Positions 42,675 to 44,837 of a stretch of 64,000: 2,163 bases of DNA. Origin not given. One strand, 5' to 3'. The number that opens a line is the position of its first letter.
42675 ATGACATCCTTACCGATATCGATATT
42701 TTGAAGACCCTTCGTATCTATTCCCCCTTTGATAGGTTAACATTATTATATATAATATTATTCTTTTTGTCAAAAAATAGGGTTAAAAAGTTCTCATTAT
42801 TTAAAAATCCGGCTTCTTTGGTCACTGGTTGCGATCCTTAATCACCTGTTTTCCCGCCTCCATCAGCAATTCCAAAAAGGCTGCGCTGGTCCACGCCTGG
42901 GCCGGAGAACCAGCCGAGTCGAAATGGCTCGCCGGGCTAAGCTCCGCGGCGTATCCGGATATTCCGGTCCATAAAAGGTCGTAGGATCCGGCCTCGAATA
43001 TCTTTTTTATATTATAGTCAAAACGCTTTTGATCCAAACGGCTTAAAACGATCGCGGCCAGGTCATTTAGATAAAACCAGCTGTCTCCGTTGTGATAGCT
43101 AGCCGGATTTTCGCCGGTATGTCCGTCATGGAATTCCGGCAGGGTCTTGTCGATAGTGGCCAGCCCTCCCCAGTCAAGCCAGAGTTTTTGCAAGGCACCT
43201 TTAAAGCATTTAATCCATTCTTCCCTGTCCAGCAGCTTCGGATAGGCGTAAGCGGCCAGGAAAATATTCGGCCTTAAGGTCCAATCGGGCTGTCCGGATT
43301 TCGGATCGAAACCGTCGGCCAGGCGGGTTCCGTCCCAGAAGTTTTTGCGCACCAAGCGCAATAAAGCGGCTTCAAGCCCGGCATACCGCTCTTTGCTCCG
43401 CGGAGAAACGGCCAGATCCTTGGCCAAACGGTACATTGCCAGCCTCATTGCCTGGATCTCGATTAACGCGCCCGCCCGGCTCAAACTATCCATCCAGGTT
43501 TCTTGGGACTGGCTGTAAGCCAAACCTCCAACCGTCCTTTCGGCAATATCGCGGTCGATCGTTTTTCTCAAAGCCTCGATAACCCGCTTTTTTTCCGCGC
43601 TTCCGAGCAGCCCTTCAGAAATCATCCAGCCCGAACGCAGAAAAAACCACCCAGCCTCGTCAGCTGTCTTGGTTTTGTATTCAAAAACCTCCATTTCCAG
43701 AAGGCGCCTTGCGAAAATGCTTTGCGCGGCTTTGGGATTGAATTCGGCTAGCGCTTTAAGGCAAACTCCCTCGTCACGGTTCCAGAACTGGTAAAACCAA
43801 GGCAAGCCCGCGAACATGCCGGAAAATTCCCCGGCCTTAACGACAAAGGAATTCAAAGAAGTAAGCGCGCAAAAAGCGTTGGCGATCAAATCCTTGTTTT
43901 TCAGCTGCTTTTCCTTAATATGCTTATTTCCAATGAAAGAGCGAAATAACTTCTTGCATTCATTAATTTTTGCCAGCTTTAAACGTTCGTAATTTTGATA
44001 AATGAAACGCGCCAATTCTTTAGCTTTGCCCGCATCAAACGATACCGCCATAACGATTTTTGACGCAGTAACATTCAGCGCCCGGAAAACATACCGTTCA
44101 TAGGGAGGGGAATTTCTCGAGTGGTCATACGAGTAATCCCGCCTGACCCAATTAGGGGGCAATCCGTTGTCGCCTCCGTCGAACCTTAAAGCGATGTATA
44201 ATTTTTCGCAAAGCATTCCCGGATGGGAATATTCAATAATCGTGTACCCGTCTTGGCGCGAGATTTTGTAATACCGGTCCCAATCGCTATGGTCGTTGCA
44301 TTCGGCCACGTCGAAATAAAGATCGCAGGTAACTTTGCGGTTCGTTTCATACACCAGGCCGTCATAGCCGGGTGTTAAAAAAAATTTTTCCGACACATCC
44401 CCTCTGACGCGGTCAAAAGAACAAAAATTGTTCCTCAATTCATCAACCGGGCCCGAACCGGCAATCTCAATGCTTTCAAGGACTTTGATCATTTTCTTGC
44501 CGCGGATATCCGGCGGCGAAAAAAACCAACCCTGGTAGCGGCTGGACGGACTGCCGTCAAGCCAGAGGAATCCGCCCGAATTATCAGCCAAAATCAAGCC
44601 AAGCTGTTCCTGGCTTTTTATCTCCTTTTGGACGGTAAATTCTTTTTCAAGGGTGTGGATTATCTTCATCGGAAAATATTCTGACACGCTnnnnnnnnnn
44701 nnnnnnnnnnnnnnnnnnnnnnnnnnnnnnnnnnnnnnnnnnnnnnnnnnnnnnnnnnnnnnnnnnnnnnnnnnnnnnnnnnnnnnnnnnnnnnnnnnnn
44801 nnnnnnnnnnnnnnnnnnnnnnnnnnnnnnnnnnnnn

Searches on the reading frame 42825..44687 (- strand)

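Call 38: search_protein_families(library=pfam, proteins=[window:42825-44687:-], max_evalue=0.00001)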
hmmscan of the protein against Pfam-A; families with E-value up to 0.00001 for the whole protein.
window:42825-44687:- (621 aa): 1 family
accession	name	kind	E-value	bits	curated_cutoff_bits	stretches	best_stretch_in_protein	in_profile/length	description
PF06202.20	GDE_C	-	2.3e-18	66.7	21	1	392-605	136-366/367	Amylo-alpha-1,6-glucosidase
